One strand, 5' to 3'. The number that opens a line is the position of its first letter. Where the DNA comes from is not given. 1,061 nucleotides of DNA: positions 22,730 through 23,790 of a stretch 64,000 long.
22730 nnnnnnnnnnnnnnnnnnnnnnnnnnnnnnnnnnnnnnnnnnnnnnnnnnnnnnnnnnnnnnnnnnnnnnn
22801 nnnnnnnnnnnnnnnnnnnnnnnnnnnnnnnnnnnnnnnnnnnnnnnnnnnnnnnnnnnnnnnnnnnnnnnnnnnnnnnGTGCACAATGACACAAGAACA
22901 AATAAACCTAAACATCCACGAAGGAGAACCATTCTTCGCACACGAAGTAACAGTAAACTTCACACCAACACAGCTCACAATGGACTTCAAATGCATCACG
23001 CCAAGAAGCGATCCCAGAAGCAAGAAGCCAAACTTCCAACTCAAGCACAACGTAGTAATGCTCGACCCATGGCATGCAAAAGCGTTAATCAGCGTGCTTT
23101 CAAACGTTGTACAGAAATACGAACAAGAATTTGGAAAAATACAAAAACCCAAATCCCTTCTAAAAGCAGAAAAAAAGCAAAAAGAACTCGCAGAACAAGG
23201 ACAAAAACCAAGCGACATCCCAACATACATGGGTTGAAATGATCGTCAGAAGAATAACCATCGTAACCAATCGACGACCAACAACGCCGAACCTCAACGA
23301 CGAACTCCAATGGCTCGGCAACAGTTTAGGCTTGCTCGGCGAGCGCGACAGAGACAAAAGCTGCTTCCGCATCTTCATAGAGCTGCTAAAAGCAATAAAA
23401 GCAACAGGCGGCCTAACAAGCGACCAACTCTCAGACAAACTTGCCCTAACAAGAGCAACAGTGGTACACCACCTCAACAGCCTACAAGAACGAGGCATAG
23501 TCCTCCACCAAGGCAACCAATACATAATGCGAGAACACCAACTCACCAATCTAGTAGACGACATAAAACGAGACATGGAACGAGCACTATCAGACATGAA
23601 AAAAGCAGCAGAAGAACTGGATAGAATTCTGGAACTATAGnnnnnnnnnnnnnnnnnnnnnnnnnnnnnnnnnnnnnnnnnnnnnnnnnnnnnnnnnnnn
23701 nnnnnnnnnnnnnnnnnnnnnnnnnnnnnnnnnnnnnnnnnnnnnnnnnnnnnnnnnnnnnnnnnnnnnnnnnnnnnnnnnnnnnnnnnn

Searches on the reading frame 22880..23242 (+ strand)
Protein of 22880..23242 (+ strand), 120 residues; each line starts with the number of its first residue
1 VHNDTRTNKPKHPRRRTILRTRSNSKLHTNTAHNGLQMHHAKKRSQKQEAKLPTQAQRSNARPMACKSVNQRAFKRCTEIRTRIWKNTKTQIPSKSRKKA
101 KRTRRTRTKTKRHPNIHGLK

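Call 6: search_protein_families(library=pfam, proteins=[window:22880-23242:+], max_evalue=0.01)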
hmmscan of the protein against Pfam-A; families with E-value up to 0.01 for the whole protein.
window:22880-23242:+ (120 aa): 0 families

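Call 14: search_protein_families(library=ncbifam, proteins=[window:22887-23234:+], max_evalue=1)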
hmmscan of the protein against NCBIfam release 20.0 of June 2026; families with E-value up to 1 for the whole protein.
window:22887-23234:+ (116 aa): 0 families

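Call 15: search_protein_families(library=pfam, proteins=[window:22887-23234:+], max_evalue=10)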
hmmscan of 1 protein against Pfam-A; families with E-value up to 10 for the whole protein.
window:22887-23234:+ (116 aa): 2 families
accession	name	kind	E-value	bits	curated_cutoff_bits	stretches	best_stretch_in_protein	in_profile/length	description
PF11950.13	DUF3467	-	1.7e-10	41.2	25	1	5-86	16-91/92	Protein of unknown function (DUF3467)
PF20457.3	DUF6710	-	0.012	15.6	27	1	44-85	73-114/205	Family of unknown function (DUF6710)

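Call 67: find_homologous_proteins(query=window:22887-23234:+, max_evalue=0.001)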
Query window:22887-23234:+ (116 aa): 260 proteins with E <= 0.001 among 261 candidates; the best 120 are listed.
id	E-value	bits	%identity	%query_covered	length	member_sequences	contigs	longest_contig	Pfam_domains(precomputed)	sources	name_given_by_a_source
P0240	7.1e-72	256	100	100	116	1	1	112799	PF11950.14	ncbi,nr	ncbi:DUF3467 domain-containing protein [Candidatus Woesearchaeota archaeon]|nr:DUF3467 domain-contai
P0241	1.2e-61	223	88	100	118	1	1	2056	PF11950.14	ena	-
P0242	2.8e-61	222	87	100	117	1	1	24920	PF11950.14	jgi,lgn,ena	-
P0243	1.2e-59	217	84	100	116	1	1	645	PF11950.14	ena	-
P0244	6.7e-59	215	81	97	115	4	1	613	PF11950.14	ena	-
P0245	8.1e-59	214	81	100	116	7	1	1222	PF11950.14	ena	-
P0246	3.1e-58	213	80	100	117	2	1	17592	PF11950.14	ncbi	-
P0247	3.3e-58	212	80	100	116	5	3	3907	PF11950.14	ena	-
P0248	8.5e-58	211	78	100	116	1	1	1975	PF11950.14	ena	-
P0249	8.7e-58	211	82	100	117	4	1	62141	PF11950.14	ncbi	-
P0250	9.2e-58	211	81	100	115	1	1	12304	PF11950.14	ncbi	-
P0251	1.2e-57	211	85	96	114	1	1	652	PF11950.14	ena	-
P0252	1.3e-57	211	82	98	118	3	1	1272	PF11950.14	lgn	-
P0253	2.0e-57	210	82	100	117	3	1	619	PF11950.14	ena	-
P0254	2.0e-57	210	79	100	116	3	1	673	PF11950.14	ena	-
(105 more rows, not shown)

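Call 75: predict_structure(alignment_id=A2)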
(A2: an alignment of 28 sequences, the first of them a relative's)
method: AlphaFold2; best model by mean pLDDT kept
length: 116 residues; sequences in the alignment: 28
mean_pLDDT: 74.5   pTM: 0.49
mean pLDDT of the five models: 74.5, 72.3, 71.4, 70.0, 67.8
residues with pLDDT >= 90: 9; 70-90: 78; 50-70: 16; < 50: 13
segments of 3 or more residues with pLDDT < 50: 106-116
pLDDT, mean of each block of 10 residues (from residue 1): 64 70 79 79 74 81 87 91 83 76 54 42
secondary structure, 60 per line:
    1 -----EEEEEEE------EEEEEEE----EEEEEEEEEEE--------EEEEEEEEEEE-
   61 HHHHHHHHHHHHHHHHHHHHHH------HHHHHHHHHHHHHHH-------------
elements in order: E6-12 E19-25 E30-40 E49-59 H61-82 H89-103
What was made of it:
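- Tried and rejected: (8) Function of DUF3467: the AF2 model is of moderate confidence (pLDDT 74.5; call 75).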

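Call 77: fold_search(model_id=the predicted structure, library=pdb)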
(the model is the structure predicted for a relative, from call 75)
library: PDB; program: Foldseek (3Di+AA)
matches with E <= 10: 509; with E <= 0.001: 0
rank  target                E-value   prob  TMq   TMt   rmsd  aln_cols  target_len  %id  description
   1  1izn_C                3.8e-02  0.66  0.25  0.14  19.4       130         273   12  Crystal Structure of Actin Filament Capping Protein CapZ (released 2003-04-08)
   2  9b7j_N                5.1e-02  0.63  0.26  0.13  17.5       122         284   14  Cryo-EM structure of human dynactin complex bound to Chlamydia effector Dre1 (released 2025-04-16)
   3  7ds2_A                6.7e-02  0.60  0.26  0.14  17.6       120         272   13  Crystal structure of actin capping protein in complex with twinflin-1 C-terminus tail (released 2021-03-03)
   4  2qud_B                6.7e-02  0.41  0.21  0.21  11.2       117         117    9  PP7 Coat Protein Dimer (released 2007-12-18)
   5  7ds8_A                7.1e-02  0.60  0.25  0.13  17.8       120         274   13  Crystal structure of actin capping protein in complex with twinflin-1/CD2AP CPI chimera peptide (CDN-TWC) (released 2021-03-03)
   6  3aa1_A                7.5e-02  0.63  0.27  0.14  17.7       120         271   12  Crystal structure of Actin capping protein in complex with the Cp-binding motif derived from CKIP-1 (released 2010-08-04)
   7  9y9l_Y                9.4e-02  0.80  0.26  0.14   9.1        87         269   17  CP at the barbed end with one cofilin on second-to-last subunit (released 2026-03-04)
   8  6yfe_AB               9.4e-02  0.77  0.28  0.27   7.8       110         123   10  Virus-like particle of Beihai levi-like virus 19 (released 2020-09-02)
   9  9b85_N                1.0e-01  0.51  0.23  0.12  17.8       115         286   16  Cryo-EM structure of human dynactin complex bound to Chlamydia effector Dre1 (released 2025-04-16)
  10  8w5w_A                1.1e-01  0.97  0.33  0.30   5.8        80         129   14  Cryo-EM structure of Qb-Ab8 (released 2025-02-26)
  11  8w5g_C                1.1e-01  0.96  0.34  0.32   9.4        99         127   12  Cryo-EM structure of Qb-Ab7 (released 2025-02-26)
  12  2qud_A                1.1e-01  0.57  0.25  0.24  11.2       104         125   13  PP7 Coat Protein Dimer (released 2007-12-18)
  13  7pdz_F                1.1e-01  0.57  0.28  0.15  19.6       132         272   13  Structure of capping protein bound to the barbed end of a cytoplasmic actin filament (released 2021-09-01)
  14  8f8q_G                1.1e-01  0.80  0.27  0.14   8.7        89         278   17  Cryo-EM structure of the CapZ-capped barbed end of F-actin (released 2023-06-07)
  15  3lk4_1                1.2e-01  0.47  0.26  0.14  17.6       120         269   12  Crystal structure of CapZ bound to the uncapping motif from CD2AP (released 2010-04-07)
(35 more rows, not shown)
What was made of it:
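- Tried and rejected: Foldseek finds nothing significant (call 77).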

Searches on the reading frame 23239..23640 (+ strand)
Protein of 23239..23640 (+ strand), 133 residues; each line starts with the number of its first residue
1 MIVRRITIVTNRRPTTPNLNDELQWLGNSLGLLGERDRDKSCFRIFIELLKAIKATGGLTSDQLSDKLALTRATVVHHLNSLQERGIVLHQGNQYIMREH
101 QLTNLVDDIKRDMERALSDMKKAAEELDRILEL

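Call 6: search_protein_families(library=pfam, proteins=[window:23239-23640:+], max_evalue=0.01)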
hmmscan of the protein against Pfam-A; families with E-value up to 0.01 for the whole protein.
window:23239-23640:+ (133 aa): 12 families
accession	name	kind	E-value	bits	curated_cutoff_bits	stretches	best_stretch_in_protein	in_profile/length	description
PF12840.13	HTH_20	-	2.9e-07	30.8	27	1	48-89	8-49/51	Helix-turn-helix domain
PF13412.12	HTH_24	-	1.9e-06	27.8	21.9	1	48-88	7-47/48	Winged helix-turn-helix DNA-binding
PF09339.16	HTH_IclR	-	4.5e-06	26.8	22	1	48-88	7-48/52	IclR helix-turn-helix domain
PF08279.18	HTH_11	-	1.2e-05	25.5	25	1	49-88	5-45/55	HTH domain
PF01022.26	HTH_5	-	1.8e-05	25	22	1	48-88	6-45/47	Bacterial regulatory protein, arsR family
PF12802.13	MarR_2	-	8.9e-05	23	27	1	49-88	10-50/61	MarR family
PF13545.12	HTH_Crp_2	-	0.00024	21.4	27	1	59-101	23-66/70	Crp-like helix-turn-helix domain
PF25213.1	HVO_A0261_N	-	0.00043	20.5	35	1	48-96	15-62/86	HVO_A0261 N-terminal domain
PF24270.1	HTH_Cmi2_C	-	0.0022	18.7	27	1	43-95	74-125/125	Cmi2, C-terminal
PF01047.28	MarR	-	0.0024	18.2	24.6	1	48-88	7-47/59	MarR family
PF05739.25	SNARE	-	0.0045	17.4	26.8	1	105-129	2-26/53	SNARE domain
PF01978.25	TrmB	-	0.0086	16.4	25.6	0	48-91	16-55/68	Sugar-specific transcriptional regulator TrmB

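Call 13: search_solved_structures(query=window:23239-23637:+, max_evalue=10, show_alignments=3)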
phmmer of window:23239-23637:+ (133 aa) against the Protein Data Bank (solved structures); distinct sequences matched with E-value up to 10: 13.
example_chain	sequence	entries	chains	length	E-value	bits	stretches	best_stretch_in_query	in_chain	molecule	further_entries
2d1h_A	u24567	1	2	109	0.012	18.9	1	35-93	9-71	109aa long hypothetical transcriptional regulator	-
5duk_A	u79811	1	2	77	0.063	16.6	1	48-99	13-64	putative DNA binding protein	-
2p5v_A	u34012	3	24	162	0.12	15.6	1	46-90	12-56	Transcriptional regulator, LRP/AsnC family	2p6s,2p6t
1uly_A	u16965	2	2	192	0.14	15.5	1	53-89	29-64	hypothetical protein PH1932 | hypothetical transcription regulator protein, PH1932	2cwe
6j0e_A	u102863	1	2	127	0.19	15.1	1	44-88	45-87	Arsenic responsive repressor ArsR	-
2jsc_A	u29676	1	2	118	0.19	15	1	29-102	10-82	Transcriptional regulator Rv1994c/MT2050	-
2ia0_A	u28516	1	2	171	0.51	13.7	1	49-89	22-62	Putative HTH-type transcriptional regulator PF0864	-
9prc_A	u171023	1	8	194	0.58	13.5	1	17-40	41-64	Small delta antigen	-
3bdd_A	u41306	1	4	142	0.61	13.4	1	53-99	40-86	Regulatory protein MarR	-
8c7t_A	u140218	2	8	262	0.69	13.2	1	56-89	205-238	GTP-sensing transcriptional pleiotropic repressor CodY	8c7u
3s2w_A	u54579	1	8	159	0.92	12.8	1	54-129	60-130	Transcriptional regulator, MarR family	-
2oqg_A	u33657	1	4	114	0.93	12.8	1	60-115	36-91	Possible transcriptional regulator, ArsR family protein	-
8j07_m9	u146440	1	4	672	1.6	12.1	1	68-115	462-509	Outer dynein arm-docking complex subunit 4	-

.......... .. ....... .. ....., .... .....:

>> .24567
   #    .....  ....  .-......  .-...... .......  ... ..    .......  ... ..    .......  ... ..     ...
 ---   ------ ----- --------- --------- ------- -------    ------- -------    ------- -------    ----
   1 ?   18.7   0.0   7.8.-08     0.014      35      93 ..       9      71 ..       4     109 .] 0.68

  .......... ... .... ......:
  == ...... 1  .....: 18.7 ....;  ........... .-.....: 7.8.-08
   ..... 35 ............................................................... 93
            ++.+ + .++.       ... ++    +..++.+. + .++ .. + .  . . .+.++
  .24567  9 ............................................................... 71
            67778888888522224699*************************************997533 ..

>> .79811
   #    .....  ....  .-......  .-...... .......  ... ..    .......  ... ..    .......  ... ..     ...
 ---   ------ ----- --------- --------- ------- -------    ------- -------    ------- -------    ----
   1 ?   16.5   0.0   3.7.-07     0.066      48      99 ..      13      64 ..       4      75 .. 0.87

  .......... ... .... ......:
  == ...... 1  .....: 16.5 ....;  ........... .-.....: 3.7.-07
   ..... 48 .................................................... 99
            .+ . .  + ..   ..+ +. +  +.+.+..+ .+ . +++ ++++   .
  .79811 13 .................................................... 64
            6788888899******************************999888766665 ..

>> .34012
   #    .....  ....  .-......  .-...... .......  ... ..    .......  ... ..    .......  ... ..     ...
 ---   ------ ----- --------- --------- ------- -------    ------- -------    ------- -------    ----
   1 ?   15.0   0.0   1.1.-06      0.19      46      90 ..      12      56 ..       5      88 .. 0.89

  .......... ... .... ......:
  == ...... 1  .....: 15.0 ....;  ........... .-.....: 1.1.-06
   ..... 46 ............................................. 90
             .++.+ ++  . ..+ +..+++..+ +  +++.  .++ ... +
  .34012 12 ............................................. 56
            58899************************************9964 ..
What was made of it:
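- On Phr/HSR1 archaeal heat-shock regulators: A single-sequence search gives the same result (call 13).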

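Call 14: search_protein_families(library=ncbifam, proteins=[window:23239-23637:+], max_evalue=1)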
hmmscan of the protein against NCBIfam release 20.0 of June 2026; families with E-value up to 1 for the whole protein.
window:23239-23637:+ (133 aa): 24 families
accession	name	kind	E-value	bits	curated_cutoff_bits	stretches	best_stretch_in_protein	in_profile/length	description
NF053606.1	Sta1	subfamily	3.9e-06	26.9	80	1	48-114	24-98/100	Sta1 family transcriptional regulator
NF033788.1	HTH_metalloreg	subfamily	8.6e-05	22.3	55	1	48-90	15-57/77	metalloregulator ArsR/SmtB family transcription factor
NF033789.1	repress_SdpR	subfamily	0.00012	21.9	100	1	48-99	12-63/79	autorepressor SdpR family transcription factor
NF040939.2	trans_reg_lrs14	equivalog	0.00014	21.8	90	1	48-92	25-70/103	Lrs14 family HTH-type transcriptional regulator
NF047906.1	CdPbTransRegCmtR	equivalog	0.00029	20.7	150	1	34-93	15-69/104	Cd(II)/Pb(II)-sensing metalloregulatory transcriptional regulator CmtR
NF041413.1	ArsR_Rv2640c_fam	equivalog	0.00031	21.1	155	1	54-91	54-91/118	Rv2640c family ArsR-like transcriptional regulator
NF007720.0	PRK10411.1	equivalog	0.00058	19.3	259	1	50-101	10-63/243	L-fucose operon activator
TIGR00122.1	birA_repr_reg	equivalog_domain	0.0008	19.3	70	1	60-99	15-55/69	biotin operon repressor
NF053704.1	TransRegCcpNBacil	equivalog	0.0017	17.7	260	1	49-91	10-52/208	transcriptional regulator CcpN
NF053777.1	Saro0803TransReg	equivalog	0.0022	17.7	200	1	50-117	43-109/140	Saro_0803 family transcriptional regulator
NF007339.0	PRK09834.1-1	equivalog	0.0023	17.3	299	1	42-94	22-74/271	DNA-binding transcriptional regulator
NF007341.0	PRK09834.1-3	equivalog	0.0062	15.7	269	1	48-91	15-60/274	DNA-binding transcriptional regulator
NF008847.0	PRK11886.1-2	equivalog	0.0079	15.5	293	1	47-99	8-62/320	bifunctional biotin--[acetyl-CoA-carboxylase] ligase/biotin operon repressor BirA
TIGR01884.1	cas_HTH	subfamily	0.015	14.7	60.2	1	47-92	145-190/202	CRISPR-associated CARF protein Csa3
NF045644.1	TransRegBhcR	equivalog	0.016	14.5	350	1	47-92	29-74/267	HTH-type transcriptional regulator BhcR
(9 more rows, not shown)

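Call 16: find_homologous_proteins(query=window:23239-23637:+, max_evalue=0.00001)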
Query window:23239-23637:+ (133 aa): 458 proteins with E <= 0.00001 among 465 candidates; the best 120 are listed.
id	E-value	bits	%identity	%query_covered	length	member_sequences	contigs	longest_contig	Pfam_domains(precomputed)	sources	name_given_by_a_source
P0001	1.8e-79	282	100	100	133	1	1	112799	PF12840.14,PF13412.13,PF08279.19,PF01022.27,PF09339.17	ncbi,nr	ncbi:winged helix-turn-helix transcriptional regulator [Candidatus Woesearchaeota archaeon]|nr:winge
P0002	1.3e-59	217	72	100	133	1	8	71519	PF12840.14,PF13412.13,PF01022.27,PF09339.17,PF13545.13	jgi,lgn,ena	-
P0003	1.8e-59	217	71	100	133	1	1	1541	PF12840.14,PF13412.13,PF01022.27,PF09339.17,PF13545.13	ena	-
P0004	1.9e-59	217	74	100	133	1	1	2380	PF12840.14,PF13412.13,PF08279.19,PF01022.27,PF09339.17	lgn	-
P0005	2.5e-59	217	71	100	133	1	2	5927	PF12840.14,PF13412.13,PF01022.27,PF09339.17,PF13545.13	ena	-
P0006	3.6e-59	216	74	100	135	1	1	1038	PF12840.14,PF13412.13,PF08279.19,PF01022.27,PF09339.17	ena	-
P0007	6.4e-59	215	74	100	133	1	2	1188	PF12840.14,PF13412.13,PF01022.27,PF09339.17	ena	-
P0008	2.9e-58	213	74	100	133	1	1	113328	PF12840.14,PF13412.13,PF08279.19,PF01022.27,PF09339.17,PF13545.13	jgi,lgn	jgi:predicted transcriptional regulator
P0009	3.9e-58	213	73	100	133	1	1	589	PF12840.14,PF13412.13,PF08279.19,PF01022.27,PF09339.17,PF13545.13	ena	-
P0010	7.7e-58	212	73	100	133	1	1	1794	PF12840.14,PF13412.13,PF01022.27,PF09339.17,PF12802.14,PF13545.13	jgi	-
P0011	9.7e-58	211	71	100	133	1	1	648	PF12840.14,PF13412.13,PF08279.19,PF01978.26,PF01022.27,PF09339.17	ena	-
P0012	9.9e-58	211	71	100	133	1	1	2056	PF12840.14,PF13412.13,PF08279.19,PF01022.27,PF09339.17,PF12802.14,PF13545.13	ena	-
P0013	1.0e-57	211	74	100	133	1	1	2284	PF12840.14,PF13412.13,PF08279.19,PF01022.27,PF09339.17,PF12802.14,PF13545.13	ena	-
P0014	1.5e-57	211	72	100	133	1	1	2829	PF12840.14,PF13412.13,PF08279.19,PF01022.27,PF09339.17,PF13545.13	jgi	jgi:predicted transcriptional regulator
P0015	1.6e-57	211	71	100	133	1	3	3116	PF12840.14,PF13412.13,PF08279.19,PF01022.27,PF09339.17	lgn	-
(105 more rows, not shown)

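Call 30: search_solved_structures(query=A1, max_evalue=10, show_alignments=2)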
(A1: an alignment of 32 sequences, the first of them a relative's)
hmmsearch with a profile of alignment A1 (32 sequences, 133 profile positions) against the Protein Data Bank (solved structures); distinct sequences matched with E-value up to 10: 67 (the best 60 are shown).
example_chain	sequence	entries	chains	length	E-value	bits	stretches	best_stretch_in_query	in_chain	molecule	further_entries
2d1h_A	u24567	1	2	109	1e-06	31.9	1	34-93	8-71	109aa long hypothetical transcriptional regulator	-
1r7j_A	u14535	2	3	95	0.0015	21.7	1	40-125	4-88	Conserved hypothetical protein Sso10a | Sso10a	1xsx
3jth_A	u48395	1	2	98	0.0042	20.3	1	55-108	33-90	Transcription activator HlyU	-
5znx_A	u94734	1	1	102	0.0044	20.2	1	55-108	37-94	Transcriptional activator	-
2oqg_A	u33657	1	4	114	0.0057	19.8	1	60-127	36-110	Possible transcriptional regulator, ArsR family protein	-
4k2e_A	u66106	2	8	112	0.017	18.3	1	56-111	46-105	Transcriptional activator HlyU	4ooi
1uly_A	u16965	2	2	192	0.017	18.3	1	55-92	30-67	hypothetical protein PH1932 | hypothetical transcription regulator protein, PH1932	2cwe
2jsc_A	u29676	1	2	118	0.021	18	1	62-110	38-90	Transcriptional regulator Rv1994c/MT2050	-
9t6t_A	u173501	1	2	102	0.033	17.4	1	52-113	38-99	Lmo1102 protein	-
9t6r_A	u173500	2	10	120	0.044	16.9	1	52-113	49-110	Lmo1102 protein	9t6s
3bdd_A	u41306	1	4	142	0.047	16.8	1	50-93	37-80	Regulatory protein MarR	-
2xrn_A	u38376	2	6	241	0.05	16.8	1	57-132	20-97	HTH-TYPE TRANSCRIPTIONAL REGULATOR TTGV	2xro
3g6b_A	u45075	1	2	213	0.057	16.6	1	96-132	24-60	Methyl-accepting chemotaxis protein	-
6j0e_A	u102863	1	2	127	0.063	16.4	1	57-89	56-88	Arsenic responsive repressor ArsR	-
2dbb_A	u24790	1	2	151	0.071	16.3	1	44-90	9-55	Putative HTH-type transcriptional regulator PH0061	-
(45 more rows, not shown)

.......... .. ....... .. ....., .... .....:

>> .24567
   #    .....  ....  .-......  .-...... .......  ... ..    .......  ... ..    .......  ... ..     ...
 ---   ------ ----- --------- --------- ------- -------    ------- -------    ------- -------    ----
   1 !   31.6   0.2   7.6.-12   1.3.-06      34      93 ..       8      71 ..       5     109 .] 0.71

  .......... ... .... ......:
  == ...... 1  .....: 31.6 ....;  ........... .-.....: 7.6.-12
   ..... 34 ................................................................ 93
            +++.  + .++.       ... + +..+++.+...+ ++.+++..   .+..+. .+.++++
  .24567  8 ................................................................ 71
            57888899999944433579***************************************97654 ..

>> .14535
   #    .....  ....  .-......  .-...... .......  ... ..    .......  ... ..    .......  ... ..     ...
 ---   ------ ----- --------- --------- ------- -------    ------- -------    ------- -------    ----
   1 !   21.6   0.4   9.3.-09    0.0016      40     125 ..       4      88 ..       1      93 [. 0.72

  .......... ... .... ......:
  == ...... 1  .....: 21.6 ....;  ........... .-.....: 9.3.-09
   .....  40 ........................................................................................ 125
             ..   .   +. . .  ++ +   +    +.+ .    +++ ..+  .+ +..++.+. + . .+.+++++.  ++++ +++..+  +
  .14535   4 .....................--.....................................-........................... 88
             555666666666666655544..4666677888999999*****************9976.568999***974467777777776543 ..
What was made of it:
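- On Phr/HSR1 archaeal heat-shock regulators: The best hits are ST1889 (1e-06) and Sso10a (call 30).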

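Call 35: predict_structure(alignment_id=A1)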
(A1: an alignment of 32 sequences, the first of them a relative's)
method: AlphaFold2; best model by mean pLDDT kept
length: 133 residues; sequences in the alignment: 32
mean_pLDDT: 86.7   pTM: 0.76
mean pLDDT of the five models: 86.7, 83.2, 82.9, 80.9, 80.9
residues with pLDDT >= 90: 86; 70-90: 29; 50-70: 11; < 50: 7
segments of 3 or more residues with pLDDT < 50: 1-6
pLDDT, mean of each block of 10 residues (from residue 1): 44 76 88 74 94 90 96 95 93 93 92 93 97 89
secondary structure, 60 per line:
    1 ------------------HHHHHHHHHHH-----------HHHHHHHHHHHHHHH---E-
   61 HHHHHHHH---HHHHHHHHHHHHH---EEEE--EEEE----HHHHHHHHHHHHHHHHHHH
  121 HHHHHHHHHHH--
elements in order: H19-29 H41-55 H61-68 H72-84 E88-91 E94-97 H102-131
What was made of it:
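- On Winged-helix (ArsR/HTH_20-like) DNA-binding superfamily: The AF2 model has helices at 41-55, 61-68 and 72-84 and a wing at 88-97 (call 35).
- (7) The AF2 model (pLDDT 86.7) shows a wHTH plus a 30-residue C-terminal helix suited to dimerisation (call 35).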

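Call 39: fold_search(model_id=the predicted structure, library=pdb)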
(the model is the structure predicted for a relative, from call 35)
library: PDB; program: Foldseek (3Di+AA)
matches with E <= 10: 1816; with E <= 0.001: 2
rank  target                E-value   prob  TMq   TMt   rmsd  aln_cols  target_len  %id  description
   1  3fm5_D                3.9e-04  1.00  0.39  0.38  15.9       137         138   19  X-ray crystal structure of transcriptional regulator (MarR family) from Rhodococcus sp. RHA1 (released 2009-02-03)
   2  2pex_B                7.8e-04  1.00  0.41  0.40  18.0       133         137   19  Structure of reduced C22S OhrR from Xanthamonas Campestris (released 2007-12-11)
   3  3bj6_B                1.6e-03  1.00  0.39  0.35  10.8       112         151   17  Crystal structure of MarR family transcription regulator SP03579 (released 2007-12-18)
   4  3bj6_A                1.6e-03  1.00  0.39  0.35  10.8       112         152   17  Crystal structure of MarR family transcription regulator SP03579 (released 2007-12-18)
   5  4zzl_A                1.6e-03  1.00  0.38  0.35  15.3       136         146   15  MexR R21W derepressor mutant causing multidrug resistance in P. aeruginosa by mexAB-oprM efflux pump expression (released 2016-07-27)
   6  2rdp                  2.0e-03  1.00  0.36  0.34  17.2       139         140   14  The structure of a MarR family protein from Bacillus stearothermophilus (released 2007-11-13)
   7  3eco_B                2.2e-03  1.00  0.44  0.45  13.3       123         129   15  Crystal structure of MepR, a transcription regulator of the Staphylococcus aureus multidrug efflux pump MepA (released 2009-02-10)
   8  3e6m_G                2.2e-03  0.98  0.33  0.30  15.8       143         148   13  The crystal structure of a MarR family transcriptional regulator from Silicibacter pomeroyi DSS. (released 2008-09-02)
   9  1sfx_A                2.5e-03  1.00  0.46  0.54   6.7       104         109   20  X-ray crystal structure of putative HTH transcription regulator from Archaeoglobus fulgidus (released 2004-08-03)
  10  1s3j_B                2.9e-03  0.99  0.37  0.35  15.8       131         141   17  X-ray crystal structure of YusO protein from Bacillus subtilis (released 2004-04-13)
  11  6cdb_A                3.1e-03  1.00  0.43  0.57  10.9       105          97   19  Crystal Structure of V66L CzrA in the Zn(II)bound state (released 2018-07-11)
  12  1lnw_G                3.5e-03  0.99  0.38  0.38  15.4       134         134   16  CRYSTAL STRUCTURE OF THE MEXR REPRESSOR OF THE MEXAB-OPRM MULTIDRUG EFFLUX OPERON OF PSEUDOMONAS AERUGINOSA (released 2002-09-11)
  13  1lnw_B                3.7e-03  0.99  0.36  0.35  14.8       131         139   17  CRYSTAL STRUCTURE OF THE MEXR REPRESSOR OF THE MEXAB-OPRM MULTIDRUG EFFLUX OPERON OF PSEUDOMONAS AERUGINOSA (released 2002-09-11)
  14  3fm5_B                3.7e-03  0.98  0.35  0.33  16.2       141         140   17  X-ray crystal structure of transcriptional regulator (MarR family) from Rhodococcus sp. RHA1 (released 2009-02-03)
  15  6cda                  3.9e-03  1.00  0.43  0.58  10.5       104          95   20  Crystal structure of L34A CzrA in the Zn(II)bound state (released 2018-07-11)
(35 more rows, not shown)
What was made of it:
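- On Winged-helix (ArsR/HTH_20-like) DNA-binding superfamily: Foldseek hits are to MarR, ArsR and Lrs14 proteins (call 39).
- Closest known: Lrs14/Sta1/AbfR and ArsR-type small archaeal wHTH regulators. Same: These are the closest by sequence profile (2D1H at 1e-06, Sso10a at 1.5e-03; call 30) and by fold (2D1H with TM 0.53/0.67, AbfR2 with TM 0.50/0.58; call 39).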

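Call 79: search_protein_representatives(alignment_id=A1)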
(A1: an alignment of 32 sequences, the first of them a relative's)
Query: 32 sequences, 133 profile positions. Proteins with E-value up to 0.001 (for the whole library): 541; up to 1e-10: 284; up to 1e-30: 30. The best 150 are listed.
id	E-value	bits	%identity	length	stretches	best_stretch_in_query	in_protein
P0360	1.4e-57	209.6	-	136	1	2-133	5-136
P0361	1.0e-53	197.0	-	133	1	3-131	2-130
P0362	6.3e-52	191.3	-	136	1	2-133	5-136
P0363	1.7e-51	189.9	-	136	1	3-133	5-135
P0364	4.8e-50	185.1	-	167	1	2-131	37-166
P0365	1.1e-46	174.3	-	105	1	2-103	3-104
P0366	5.7e-46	172.0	-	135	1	4-132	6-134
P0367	2.9e-45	169.7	-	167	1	2-131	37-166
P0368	3.3e-43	163.0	-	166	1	3-131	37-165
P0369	6.5e-42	158.8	-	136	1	4-133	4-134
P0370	3.4e-41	156.5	-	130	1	5-133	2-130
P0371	3.5e-41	156.5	-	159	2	15-132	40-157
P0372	1.5e-39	151.2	-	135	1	4-133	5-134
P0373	2.0e-39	150.8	-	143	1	2-131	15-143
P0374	3.1e-39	150.2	-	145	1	3-133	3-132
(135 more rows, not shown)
